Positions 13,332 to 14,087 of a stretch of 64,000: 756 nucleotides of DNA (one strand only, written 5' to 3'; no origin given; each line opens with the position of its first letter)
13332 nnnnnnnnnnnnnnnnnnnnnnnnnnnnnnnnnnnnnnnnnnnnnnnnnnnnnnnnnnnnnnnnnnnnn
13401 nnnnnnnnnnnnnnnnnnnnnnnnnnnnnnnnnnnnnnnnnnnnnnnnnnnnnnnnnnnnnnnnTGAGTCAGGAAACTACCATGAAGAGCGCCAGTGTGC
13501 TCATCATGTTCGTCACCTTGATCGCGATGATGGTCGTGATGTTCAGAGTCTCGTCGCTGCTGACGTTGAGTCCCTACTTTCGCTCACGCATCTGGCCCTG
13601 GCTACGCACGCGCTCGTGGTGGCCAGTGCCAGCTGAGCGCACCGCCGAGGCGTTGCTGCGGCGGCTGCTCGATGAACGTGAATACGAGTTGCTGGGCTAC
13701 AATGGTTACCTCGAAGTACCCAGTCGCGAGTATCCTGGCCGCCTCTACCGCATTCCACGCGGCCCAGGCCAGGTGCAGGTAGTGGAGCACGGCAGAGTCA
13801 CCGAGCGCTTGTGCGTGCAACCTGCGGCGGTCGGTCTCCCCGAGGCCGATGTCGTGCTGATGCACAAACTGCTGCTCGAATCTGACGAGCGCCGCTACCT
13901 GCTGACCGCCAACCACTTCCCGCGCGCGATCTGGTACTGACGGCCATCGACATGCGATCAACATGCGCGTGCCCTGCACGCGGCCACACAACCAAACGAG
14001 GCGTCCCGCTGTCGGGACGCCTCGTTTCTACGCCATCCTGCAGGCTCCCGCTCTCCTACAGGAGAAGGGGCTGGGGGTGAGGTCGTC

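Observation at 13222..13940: GG-terminated 81-aa MoaD/ubiquitin-like ORF coupled to an uncharacterised membrane-anchored protein, with no E1, MoaE or ThiG partner nearby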

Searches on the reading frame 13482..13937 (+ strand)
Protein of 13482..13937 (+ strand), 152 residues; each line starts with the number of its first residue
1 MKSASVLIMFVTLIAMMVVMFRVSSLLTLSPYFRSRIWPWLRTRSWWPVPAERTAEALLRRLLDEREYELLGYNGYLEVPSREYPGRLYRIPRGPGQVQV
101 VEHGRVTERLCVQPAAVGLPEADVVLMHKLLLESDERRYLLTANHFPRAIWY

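Call 3: search_protein_families(library=pfam, proteins=[window:13482-13937:+], max_evalue=10)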
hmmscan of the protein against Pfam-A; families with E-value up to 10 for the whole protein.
window:13482-13937:+ (152 aa): 0 families

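Call 4: search_protein_families(library=ncbifam, proteins=[window:13482-13937:+], max_evalue=10)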
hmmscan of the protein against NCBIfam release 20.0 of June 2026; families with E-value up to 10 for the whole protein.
window:13482-13937:+ (152 aa): 0 families

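Call 6: find_homologous_proteins(query=window:13482-13937:+, max_evalue=0.01)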
Query window:13482-13937:+ (152 aa): 136 proteins with E <= 0.01 among 260 candidates; the best 120 are listed.
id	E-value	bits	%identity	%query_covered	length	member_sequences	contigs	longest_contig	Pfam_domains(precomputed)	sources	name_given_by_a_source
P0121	2.4e-86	305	88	100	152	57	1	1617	-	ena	-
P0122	1.6e-85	303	86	100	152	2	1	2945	-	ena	-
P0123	3.9e-85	301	86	100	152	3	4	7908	-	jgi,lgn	jgi:hypothetical protein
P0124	1.7e-84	299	86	100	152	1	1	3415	-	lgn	-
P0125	1.5e-83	296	91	100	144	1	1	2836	-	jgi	jgi:hypothetical protein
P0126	4.8e-83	295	86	100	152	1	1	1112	-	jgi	-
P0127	2.0e-79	283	82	100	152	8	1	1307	-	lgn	-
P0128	3.0e-79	282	82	100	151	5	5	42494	-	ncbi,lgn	ncbi:MAG TPA: hypothetical protein VF792_06120 [Ktedonobacterales bacterium]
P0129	2.0e-78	280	78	100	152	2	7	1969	-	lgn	-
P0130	1.2e-77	277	77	100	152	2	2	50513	-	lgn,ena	-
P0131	2.3e-75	270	77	99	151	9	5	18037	-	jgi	jgi:hypothetical protein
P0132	9.9e-74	264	76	99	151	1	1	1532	-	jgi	-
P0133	1.8e-73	264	75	99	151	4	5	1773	-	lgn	-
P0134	5.6e-73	262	75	99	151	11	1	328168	-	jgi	jgi:hypothetical protein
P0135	5.4e-72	259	72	100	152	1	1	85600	-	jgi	jgi:hypothetical protein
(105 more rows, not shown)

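Call 20: predict_structure(alignment_id=A2)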
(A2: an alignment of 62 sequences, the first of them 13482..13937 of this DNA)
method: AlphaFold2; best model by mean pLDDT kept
length: 152 residues; sequences in the alignment: 62
mean_pLDDT: 90.7   pTM: 0.76
mean pLDDT of the five models: 90.7, 90.4, 90.0, 89.7, 88.2
residues with pLDDT >= 90: 104; 70-90: 44; 50-70: 4; < 50: 0
segments of 3 or more residues with pLDDT < 50: none
pLDDT, mean of each block of 10 residues (from residue 1): 86 96 87 85 88 93 95 94 96 90 94 86 94 97 87 56
secondary structure, 60 per line:
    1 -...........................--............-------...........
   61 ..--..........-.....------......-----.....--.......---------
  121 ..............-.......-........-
elements in order: H2-28 H31-42 H50-62 H65-74 E76-80 E87-92 E98-102 E105-111 H121-134 H136-142 E144-147 H148-151

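Call 25: search_solved_structures(query=A2, max_evalue=10)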
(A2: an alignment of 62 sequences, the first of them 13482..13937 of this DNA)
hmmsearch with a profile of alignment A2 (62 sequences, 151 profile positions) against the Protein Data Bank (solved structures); distinct sequences matched with E-value up to 10: 0.

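Call 32: search_protein_families(library=padloc, proteins=[window:13482-13937:+], max_evalue=10)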
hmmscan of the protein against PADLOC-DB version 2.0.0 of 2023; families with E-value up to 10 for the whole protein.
window:13482-13937:+ (152 aa): 0 families

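Call 33: search_protein_families(library=phrogs, proteins=[window:13482-13937:+], max_evalue=10)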
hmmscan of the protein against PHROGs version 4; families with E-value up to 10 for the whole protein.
window:13482-13937:+ (152 aa): 0 families

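Call 34: fold_search(model_id=the predicted structure, library=pdb)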
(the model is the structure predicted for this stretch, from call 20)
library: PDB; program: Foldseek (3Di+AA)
matches with E <= 10: 235; with E <= 0.001: 0
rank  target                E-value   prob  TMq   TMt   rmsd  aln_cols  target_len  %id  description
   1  1tfk_A                9.0e-01  0.20  0.25  0.37  11.6        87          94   14  Ribonuclease from Escherichia coli complexed with its inhibtor protein (released 2005-03-01)
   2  4rm8_B                9.6e-01  0.08  0.17  0.09  12.4       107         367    8  Crystal structure of human ezrin in space group P21 (released 2015-12-09)
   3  9a4o_B                1.0e+00  0.15  0.21  0.07  11.5        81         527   18  Integrative model of IF2-TAGH by crosslinking MS and deep learning (released 2024-09-18)
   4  7tgl_C                1.3e+00  0.08  0.19  0.06  11.4       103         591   14  Crystal structure of AMP+PPi bound DesD, the desferrioxamine synthetase from the Streptomyces griseoflavus ferrimycin  (released 2022-07-06)
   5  3e95_B                1.3e+00  0.06  0.17  0.17  12.3       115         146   16  Crystal Structure of the Plasmodium Falciparum ubiquitin conjugating enzyme complex, PfUBC13-PfUev1a (released 2008-09-30)
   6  7tgj_C                1.4e+00  0.11  0.18  0.06  11.3        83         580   19  Crystal structure of DesD, the desferrioxamine synthetase from the Streptomyces griseoflavus ferrimycin biosynthetic p (released 2022-07-06)
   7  6olk_A                1.4e+00  0.07  0.18  0.09  17.8        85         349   19  CryoEM structure of PilT4 from Geobacter metallireducens without adding nucleotide: C3ocococ conformation (released 2019-11-20)
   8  6ojz_C                1.6e+00  0.11  0.18  0.09  11.9        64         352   19  PilT4 from Geobacter metallireducens bound to ADP with partial occupancy: C3ocococ conformation (released 2019-11-20)
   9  2ci8                  1.6e+00  0.05  0.16  0.21  16.5        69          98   13  sh2 domain of human nck1 adaptor protein - uncomplexed (released 2006-04-24)
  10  6kg6_G                1.6e+00  0.05  0.17  0.17  13.3       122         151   16  Crystal structure of MavC/UBE2N-Ub complex (released 2020-04-01)
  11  6kl4_B                1.7e+00  0.06  0.18  0.18  12.7       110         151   16  Crystal structure of MavC-UBE2N-Ub (released 2020-04-15)
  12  3e95_A                1.7e+00  0.05  0.16  0.15  13.1        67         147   15  Crystal Structure of the Plasmodium Falciparum ubiquitin conjugating enzyme complex, PfUBC13-PfUev1a (released 2008-09-30)
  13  5x94_A                1.7e+00  0.05  0.15  0.12  11.2        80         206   22  Crystal structure of SHP2_SH2-CagA EPIYA_D peptide complex (released 2017-09-13)
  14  6okv_D                1.8e+00  0.10  0.18  0.09  12.0        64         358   20  PilT4 from Geobacter metallireducens bound to AMP-PNP: C2ccocco conformation (released 2019-11-20)
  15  9n32_C                1.8e+00  0.08  0.16  0.08  11.8        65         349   15  PilU from Pseudomonas aeruginosa: C3ocococ conformation (released 2025-12-10)
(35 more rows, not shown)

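Call 38: find_encoding_contigs(protein=window:13482-13937:+, flank=10000, max_places=2)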
Protein window:13482-13937:+ (152 aa): 23 contigs read that carry it; 2 places shown.
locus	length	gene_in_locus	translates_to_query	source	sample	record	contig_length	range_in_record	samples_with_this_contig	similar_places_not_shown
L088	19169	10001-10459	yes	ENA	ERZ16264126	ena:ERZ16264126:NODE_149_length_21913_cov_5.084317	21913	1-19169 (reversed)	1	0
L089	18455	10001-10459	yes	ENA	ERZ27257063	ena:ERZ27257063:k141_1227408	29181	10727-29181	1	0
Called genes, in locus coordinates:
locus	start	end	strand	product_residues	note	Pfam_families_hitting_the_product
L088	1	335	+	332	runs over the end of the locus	PF02401:LYTB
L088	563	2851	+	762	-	PF13625:Helicase_C_3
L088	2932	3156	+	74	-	-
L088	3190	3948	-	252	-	-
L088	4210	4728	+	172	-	PF00111:Fer2, PF01799:Fer2_2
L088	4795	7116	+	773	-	PF01315:Ald_Xan_dh_C, PF02738:MoCoBD_1, PF20256:MoCoBD_2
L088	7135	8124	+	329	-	PF00941:FAD_binding_5, PF03450:CO_deh_flav_C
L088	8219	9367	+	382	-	PF01070:FMN_dh, PF00478:IMPDH (faint)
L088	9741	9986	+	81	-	-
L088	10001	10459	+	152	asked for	-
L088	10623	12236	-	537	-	PF00753:Lactamase_B, PF12706:Lactamase_B_2, PF23023:Anti-Pycsar_Apyc1 (faint), PF22505:RNase_J_b_CASP, PF07521:RMMBL, PF17770:RNase_J_C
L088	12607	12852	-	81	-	-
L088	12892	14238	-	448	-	-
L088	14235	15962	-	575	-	-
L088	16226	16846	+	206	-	PF00174:Oxidored_molyb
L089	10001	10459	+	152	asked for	-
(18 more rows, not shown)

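Call 41: search_protein_representatives(alignment_id=A2)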
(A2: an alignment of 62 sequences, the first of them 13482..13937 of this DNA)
Query: 62 sequences, 151 profile positions. Proteins with E-value up to 0.001 (for the whole library): 5406; up to 1e-10: 955; up to 1e-30: 89. The best 150 are listed.
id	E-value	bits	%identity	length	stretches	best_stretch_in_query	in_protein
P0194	1.4e-69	248.9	-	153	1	3-151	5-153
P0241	3.7e-46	172.9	-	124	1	3-119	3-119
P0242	6.8e-45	168.8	-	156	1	35-146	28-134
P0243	3.0e-41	157.0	-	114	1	49-150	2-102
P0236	3.1e-41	156.9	-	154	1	72-151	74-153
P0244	2.0e-40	154.3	-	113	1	65-151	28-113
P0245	9.4e-39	148.9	-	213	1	14-146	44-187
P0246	2.7e-38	147.4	-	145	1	4-145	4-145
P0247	5.1e-38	146.5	-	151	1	9-145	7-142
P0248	7.0e-38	146.0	-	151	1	13-147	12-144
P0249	3.9e-37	143.6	-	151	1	25-146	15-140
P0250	2.1e-36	141.2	-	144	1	20-146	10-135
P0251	2.1e-36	141.2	-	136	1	48-145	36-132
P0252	2.3e-36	141.1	-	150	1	44-146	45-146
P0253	2.7e-36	140.9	-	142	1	21-146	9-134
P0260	2.1e-35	138.0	-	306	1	49-148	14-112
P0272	3.2e-34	134.1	-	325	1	45-146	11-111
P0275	5.4e-34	133.4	-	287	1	48-146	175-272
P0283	1.4e-33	132.1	-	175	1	33-146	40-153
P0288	4.6e-33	130.4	-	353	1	37-145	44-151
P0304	3.9e-32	127.4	-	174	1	5-148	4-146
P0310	1.2e-31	125.8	-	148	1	40-144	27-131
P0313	1.4e-31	125.6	-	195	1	40-145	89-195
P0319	5.6e-31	123.6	-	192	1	48-146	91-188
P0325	8.8e-31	123.0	-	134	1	42-145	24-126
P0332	2.6e-30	121.5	-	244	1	13-150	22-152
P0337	5.6e-30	120.4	-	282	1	38-147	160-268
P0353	4.2e-29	117.5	-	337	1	38-146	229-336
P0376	5.4e-28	113.9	-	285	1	47-146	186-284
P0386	1.1e-27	112.9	-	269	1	38-146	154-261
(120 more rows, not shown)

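Call 42: search_protein_families(library=pfam, proteins=[P0245, P0260, P0272, P0275, P0288, P0332, P0337, P0353, P0376, P0386], max_evalue=0.01)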
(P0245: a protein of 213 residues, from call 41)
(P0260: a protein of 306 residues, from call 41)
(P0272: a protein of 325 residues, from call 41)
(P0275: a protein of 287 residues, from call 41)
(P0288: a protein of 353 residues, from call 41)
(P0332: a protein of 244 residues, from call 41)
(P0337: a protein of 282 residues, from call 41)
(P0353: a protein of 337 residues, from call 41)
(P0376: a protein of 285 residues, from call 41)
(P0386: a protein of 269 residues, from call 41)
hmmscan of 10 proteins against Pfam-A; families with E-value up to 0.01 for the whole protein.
P0245 (213 aa): 0 families

P0260 (306 aa): 4 families
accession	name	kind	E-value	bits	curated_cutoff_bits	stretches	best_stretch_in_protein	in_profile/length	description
PF00805.28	Pentapeptide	-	2.5e-28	97.7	20.2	4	193-227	2-36/40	Pentapeptide repeats (8 copies)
PF13599.13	Pentapeptide_4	-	6.9e-07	29.7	38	0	229-280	13-64/78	Pentapeptide repeat region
PF13576.12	Pentapeptide_3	-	2.7e-06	27.9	27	0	186-224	3-44/48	Pentapeptide repeats (9 copies)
PF25296.1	Decapeptide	-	0.00063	20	45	1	193-257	6-70/74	Decapeptide repeat region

P0272 (325 aa): 4 families
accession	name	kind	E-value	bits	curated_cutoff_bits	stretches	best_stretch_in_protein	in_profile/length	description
PF00805.28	Pentapeptide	-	1.9e-31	107.7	20.2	4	271-310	1-40/40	Pentapeptide repeats (8 copies)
PF13599.13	Pentapeptide_4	-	1.2e-10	41.7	38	1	195-256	10-71/78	Pentapeptide repeat region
PF13576.12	Pentapeptide_3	-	7.3e-10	39.3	27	1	206-241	9-47/48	Pentapeptide repeats (9 copies)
PF25296.1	Decapeptide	-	0.00069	19.9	45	0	268-322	7-61/74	Decapeptide repeat region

P0275 (287 aa): 1 family
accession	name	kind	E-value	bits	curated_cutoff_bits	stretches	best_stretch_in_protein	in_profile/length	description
PF00072.30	Response_reg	-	6.1e-16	59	30.2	1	19-127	1-108/111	Response regulator receiver domain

P0288 (353 aa): 3 families
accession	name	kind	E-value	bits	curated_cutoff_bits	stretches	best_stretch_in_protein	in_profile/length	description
PF00805.28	Pentapeptide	-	8.9e-27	92.7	20.2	3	221-258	1-38/40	Pentapeptide repeats (8 copies)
PF13576.12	Pentapeptide_3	-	7.1e-10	39.4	27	1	220-262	3-48/48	Pentapeptide repeats (9 copies)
PF13599.13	Pentapeptide_4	-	5.9e-07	29.9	38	0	262-326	12-76/78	Pentapeptide repeat region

P0332 (244 aa): 0 families

P0337 (282 aa): 1 family
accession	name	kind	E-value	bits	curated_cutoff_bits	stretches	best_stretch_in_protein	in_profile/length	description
PF00072.30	Response_reg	-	3e-10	40.7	30.2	1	13-121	2-110/111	Response regulator receiver domain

P0353 (337 aa): 2 families
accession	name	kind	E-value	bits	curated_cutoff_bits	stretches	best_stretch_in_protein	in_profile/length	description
PF00072.30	Response_reg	-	5.5e-22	78.5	30.2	1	6-114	2-110/111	Response regulator receiver domain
PF03861.19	ANTAR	-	6.4e-18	64.7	27.3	1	133-185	2-54/54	ANTAR domain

P0376 (285 aa): 2 families
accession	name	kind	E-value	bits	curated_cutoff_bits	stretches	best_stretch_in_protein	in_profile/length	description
PF00072.30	Response_reg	-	9e-14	52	30.2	1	3-100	14-111/111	Response regulator receiver domain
PF03861.19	ANTAR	-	0.00027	21.1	27.3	1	117-166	5-54/54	ANTAR domain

P0386 (269 aa): 3 families
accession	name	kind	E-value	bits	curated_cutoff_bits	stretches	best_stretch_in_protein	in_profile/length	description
PF04552.19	Sigma54_DBD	-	1.9e-11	44.4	22.8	1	98-149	105-158/160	Sigma-54, DNA binding domain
PF00309.25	Sigma54_AID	-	9.6e-07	29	23.8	1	20-51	13-44/46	Sigma-54 factor, Activator interacting domain (AID)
PF12773.13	DZR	-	0.00011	22.7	27.3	1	57-80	13-36/45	Double zinc ribbon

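Call 46: find_homologous_proteins(query=A3, max_evalue=0.001)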
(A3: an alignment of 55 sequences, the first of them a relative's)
Query A3 (55 sequences) (151 aa, profile of the alignment): 300 proteins with E <= 0.001 among 8000 candidates; the best 120 are listed.
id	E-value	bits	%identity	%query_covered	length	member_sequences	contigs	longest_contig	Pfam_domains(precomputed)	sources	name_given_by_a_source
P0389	7.2e-49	183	61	76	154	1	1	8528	-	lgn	-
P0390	7.8e-49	183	55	94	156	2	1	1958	-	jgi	jgi:hypothetical protein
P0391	9.4e-49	183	64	74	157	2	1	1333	-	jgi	jgi:hypothetical protein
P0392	1.1e-48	182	58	97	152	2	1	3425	-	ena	-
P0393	2.0e-48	181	51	95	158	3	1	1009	-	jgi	-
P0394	2.8e-48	181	64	77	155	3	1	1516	-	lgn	-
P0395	5.3e-48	180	55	97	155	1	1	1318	-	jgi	jgi:hypothetical protein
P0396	5.9e-48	180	55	97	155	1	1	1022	-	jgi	jgi:hypothetical protein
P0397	6.7e-48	180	57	91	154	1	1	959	-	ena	-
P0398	6.7e-48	180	65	74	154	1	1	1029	-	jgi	jgi:hypothetical protein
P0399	7.8e-48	180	58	91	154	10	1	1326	-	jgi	jgi:hypothetical protein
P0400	8.5e-48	179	62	74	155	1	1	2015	-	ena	-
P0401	1.2e-47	179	62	75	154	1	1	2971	-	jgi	jgi:hypothetical protein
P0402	1.5e-47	179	62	77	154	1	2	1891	-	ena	-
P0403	1.6e-47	179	56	97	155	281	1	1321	-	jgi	jgi:hypothetical protein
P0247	6.6e-46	173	100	100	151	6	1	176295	-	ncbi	-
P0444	8.6e-46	173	55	67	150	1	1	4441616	-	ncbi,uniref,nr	ncbi:hypothetical protein [Ktedonospora formicarum]|uniref:Uncharacterized protein n=1 Tax=Ktedonosp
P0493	1.6e-44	169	45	95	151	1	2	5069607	-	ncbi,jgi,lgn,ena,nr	ncbi:MAG: hypothetical protein OJF49_002318 [Ktedonobacterales bacterium]|jgi:hypothetical protein|n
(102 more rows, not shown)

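Call 47: find_encoding_contigs(protein=P0493, flank=6000, max_places=1)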
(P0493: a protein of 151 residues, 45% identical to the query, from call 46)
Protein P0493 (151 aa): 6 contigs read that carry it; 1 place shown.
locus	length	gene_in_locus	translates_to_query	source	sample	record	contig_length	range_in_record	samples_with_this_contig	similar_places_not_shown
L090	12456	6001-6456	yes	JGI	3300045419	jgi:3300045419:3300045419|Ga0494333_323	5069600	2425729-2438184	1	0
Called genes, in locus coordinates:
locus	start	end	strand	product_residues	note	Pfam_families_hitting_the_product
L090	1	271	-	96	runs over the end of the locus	PF08734:GYD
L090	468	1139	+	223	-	PF03551:PadR, PF10400:Vir_act_alpha_C (weak)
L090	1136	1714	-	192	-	-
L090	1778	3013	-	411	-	PF00069:Pkinase, PF03109:ABC1 (faint), PF07714:PK_Tyr_Ser-Thr, PF13240:Zn_Ribbon_1 (weak), PF13248:Zn_ribbon_3 (faint), PF18912:DZR_2 (faint), PF24463:DUF7577 (faint), PF12773:DZR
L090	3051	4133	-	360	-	PF16697:Yop-YscD_cpl, PF00498:FHA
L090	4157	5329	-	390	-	PF00069:Pkinase, PF03109:ABC1 (faint), PF07714:PK_Tyr_Ser-Thr, PF01636:APH (faint), PF16697:Yop-YscD_cpl (weak), PF00498:FHA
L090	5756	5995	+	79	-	-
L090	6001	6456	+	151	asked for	-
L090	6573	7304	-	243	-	-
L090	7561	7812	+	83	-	-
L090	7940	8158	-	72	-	PF15919:HicB_lk_antitox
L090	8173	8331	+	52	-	-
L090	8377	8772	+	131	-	PF01797:Y1_Tnp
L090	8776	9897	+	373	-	PF12323:HTH_OrfB_IS605, PF01385:OrfB_IS605, PF07282:Cas12f1-like_TNB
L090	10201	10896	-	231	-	-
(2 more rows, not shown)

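Call 48: find_encoding_contigs(protein=P0444, flank=6000, max_places=1)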
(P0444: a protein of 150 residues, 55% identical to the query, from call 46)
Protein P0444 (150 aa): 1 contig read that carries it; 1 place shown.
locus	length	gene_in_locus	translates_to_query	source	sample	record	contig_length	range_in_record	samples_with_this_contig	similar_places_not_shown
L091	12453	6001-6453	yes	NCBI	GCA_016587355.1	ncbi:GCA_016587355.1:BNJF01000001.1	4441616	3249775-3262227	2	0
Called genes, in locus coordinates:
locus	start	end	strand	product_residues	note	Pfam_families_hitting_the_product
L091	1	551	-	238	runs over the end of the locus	-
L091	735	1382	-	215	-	PF20155:TMP_3 (faint)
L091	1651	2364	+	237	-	PF00072:Response_reg, PF00486:Trans_reg_C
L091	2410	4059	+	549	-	PF00672:HAMP, PF00512:HisKA, PF02518:HATPase_c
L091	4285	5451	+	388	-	PF01590:GAF (weak), PF13185:GAF_2 (weak), PF13492:GAF_3 (weak), PF00512:HisKA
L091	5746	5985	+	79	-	-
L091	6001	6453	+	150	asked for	-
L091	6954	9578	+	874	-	PF13240:Zn_Ribbon_1 (faint), PF13248:Zn_ribbon_3, PF01636:APH (faint), PF00069:Pkinase, PF07714:PK_Tyr_Ser-Thr, PF13458:Peripla_BP_6, PF01094:ANF_receptor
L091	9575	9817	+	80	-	-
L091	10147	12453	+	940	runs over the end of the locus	PF00069:Pkinase, PF07714:PK_Tyr_Ser-Thr, PF13458:Peripla_BP_6, PF01094:ANF_receptor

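Call 49: find_encoding_contigs(protein=P0247, flank=6000, max_places=1)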
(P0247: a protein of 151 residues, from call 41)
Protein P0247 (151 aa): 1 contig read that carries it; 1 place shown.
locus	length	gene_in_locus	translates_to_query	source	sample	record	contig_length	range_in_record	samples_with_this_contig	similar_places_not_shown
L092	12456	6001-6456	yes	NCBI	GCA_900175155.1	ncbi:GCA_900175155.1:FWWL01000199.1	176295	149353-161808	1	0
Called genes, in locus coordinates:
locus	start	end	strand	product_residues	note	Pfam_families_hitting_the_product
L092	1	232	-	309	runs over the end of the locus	PF00582:Usp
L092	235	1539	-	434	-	PF01566:Nramp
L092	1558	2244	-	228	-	PF01325:Fe_dep_repress, PF02742:Fe_dep_repr_C, PF04023:FeoA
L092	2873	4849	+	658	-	PF00150:Cellulase (faint)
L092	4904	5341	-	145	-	PF00011:HSP20, PF17886:ArsA_HSP20 (weak)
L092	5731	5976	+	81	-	-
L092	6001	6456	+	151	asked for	-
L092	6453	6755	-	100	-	PF03960:ArsC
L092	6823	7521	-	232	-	PF06778:Chlor_dismutase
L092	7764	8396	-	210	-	PF00081:Sod_Fe_N, PF02777:Sod_Fe_C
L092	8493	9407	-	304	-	PF00288:GHMP_kinases_N (weak)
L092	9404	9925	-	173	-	PF02283:CobU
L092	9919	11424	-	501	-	PF01656:CbiA, PF13500:AAA_26, PF07685:GATase_3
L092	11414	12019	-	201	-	PF00300:His_Phos_1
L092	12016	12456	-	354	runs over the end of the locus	PF00155:Aminotran_1_2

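Call 56: find_related_loci(query=A4, collection=metagenome_contigs, flank=6000)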
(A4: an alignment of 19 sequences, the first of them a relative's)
Query A4 (151 aa) in metagenome_contigs; peptide patterns used: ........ (x = any residue, [..] = any of these).
285 stretches matched a pattern; 282 encode a relative of the query (tblastn E <= 1e-3); the best 80 are kept; 80 distinct loci.
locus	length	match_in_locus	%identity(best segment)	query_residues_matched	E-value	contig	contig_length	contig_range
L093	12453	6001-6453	99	1-151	2e-97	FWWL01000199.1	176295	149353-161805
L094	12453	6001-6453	99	1-151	2e-97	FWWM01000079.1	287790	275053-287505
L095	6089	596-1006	56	6-151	6e-44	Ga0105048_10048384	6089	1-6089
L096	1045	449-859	56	6-151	2e-46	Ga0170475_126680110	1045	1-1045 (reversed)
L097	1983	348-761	56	6-151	4e-44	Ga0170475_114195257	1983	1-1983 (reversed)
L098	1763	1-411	56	6-151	2e-44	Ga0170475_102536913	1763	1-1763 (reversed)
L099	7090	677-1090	57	6-151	9e-44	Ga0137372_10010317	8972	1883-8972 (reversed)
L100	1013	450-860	56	6-151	5e-46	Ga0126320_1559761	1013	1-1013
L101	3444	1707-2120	57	6-151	9e-44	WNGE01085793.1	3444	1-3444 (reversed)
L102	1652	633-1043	56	6-151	2e-44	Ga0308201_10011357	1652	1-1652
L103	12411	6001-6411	56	6-151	2e-43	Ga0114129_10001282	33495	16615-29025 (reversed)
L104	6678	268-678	55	6-151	5e-43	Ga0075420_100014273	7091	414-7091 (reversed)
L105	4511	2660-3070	55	6-151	5e-43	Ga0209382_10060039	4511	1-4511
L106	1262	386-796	52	4-147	5e-44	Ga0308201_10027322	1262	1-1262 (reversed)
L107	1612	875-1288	54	6-151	7e-43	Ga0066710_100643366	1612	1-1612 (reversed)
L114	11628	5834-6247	53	6-151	1e-39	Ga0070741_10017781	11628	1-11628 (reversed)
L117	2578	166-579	52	6-151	2e-38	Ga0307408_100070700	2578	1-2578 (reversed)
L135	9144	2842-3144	57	43-143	2e-35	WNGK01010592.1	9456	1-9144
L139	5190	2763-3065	58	43-143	2e-35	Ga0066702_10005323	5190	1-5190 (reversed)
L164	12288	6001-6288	61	48-143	7e-35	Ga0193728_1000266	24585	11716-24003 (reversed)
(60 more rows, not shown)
